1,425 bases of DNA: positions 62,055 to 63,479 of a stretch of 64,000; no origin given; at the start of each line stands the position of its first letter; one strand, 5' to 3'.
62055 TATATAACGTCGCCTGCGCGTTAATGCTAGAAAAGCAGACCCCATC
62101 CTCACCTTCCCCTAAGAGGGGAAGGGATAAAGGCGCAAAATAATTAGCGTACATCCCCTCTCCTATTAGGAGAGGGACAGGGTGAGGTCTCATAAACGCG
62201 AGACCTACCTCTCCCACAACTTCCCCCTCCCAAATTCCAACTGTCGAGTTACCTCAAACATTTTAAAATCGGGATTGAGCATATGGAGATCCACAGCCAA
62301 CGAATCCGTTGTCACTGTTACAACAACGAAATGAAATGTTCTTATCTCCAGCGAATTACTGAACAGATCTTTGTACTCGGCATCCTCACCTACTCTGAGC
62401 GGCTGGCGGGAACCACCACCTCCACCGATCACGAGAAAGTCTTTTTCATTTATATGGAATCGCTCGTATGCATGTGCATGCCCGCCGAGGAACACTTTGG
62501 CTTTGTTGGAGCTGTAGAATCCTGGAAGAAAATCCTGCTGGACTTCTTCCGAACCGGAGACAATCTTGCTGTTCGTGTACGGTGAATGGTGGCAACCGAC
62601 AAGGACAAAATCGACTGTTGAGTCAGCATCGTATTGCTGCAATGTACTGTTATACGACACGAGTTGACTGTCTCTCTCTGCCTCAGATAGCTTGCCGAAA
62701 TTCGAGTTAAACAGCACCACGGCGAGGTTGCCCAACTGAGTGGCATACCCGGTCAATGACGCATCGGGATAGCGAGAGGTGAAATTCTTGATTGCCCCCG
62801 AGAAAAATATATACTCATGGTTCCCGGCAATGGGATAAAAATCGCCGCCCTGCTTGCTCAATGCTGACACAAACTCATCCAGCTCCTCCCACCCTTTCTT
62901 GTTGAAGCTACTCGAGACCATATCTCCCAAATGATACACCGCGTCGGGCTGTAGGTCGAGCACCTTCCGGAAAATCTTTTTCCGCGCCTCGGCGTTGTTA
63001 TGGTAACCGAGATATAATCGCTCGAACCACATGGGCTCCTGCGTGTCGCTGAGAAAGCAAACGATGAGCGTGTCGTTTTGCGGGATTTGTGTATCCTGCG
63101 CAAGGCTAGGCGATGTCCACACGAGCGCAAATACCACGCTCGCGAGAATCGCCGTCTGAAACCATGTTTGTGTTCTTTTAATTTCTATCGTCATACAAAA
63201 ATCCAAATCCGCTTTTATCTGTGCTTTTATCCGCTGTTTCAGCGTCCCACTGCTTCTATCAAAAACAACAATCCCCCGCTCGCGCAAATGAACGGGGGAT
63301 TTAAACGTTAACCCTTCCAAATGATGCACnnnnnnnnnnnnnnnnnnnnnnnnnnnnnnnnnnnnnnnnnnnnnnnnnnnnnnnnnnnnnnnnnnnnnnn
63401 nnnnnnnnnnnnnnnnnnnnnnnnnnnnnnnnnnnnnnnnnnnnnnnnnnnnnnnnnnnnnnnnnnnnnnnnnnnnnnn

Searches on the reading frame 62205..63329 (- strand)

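Call 85: search_protein_families(library=pfam, proteins=[window:62205-63329:-], max_evalue=0.01)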
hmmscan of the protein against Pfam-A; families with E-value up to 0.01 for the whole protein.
window:62205-63329:- (374 aa): 2 families
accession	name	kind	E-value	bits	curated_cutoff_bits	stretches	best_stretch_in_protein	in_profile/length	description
PF00149.33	Metallophos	-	7.8e-12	46.5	21.5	1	91-288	4-191/191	Calcineurin-like phosphoesterase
PF12850.12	Metallophos_2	-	2e-05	25.1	27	1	110-298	10-129/154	Calcineurin-like phosphoesterase superfamily domain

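Call 86: search_protein_families(library=padloc, proteins=[window:62205-63329:-], max_evalue=0.001)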
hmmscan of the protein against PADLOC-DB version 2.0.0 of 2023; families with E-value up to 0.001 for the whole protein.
window:62205-63329:- (374 aa): 0 families
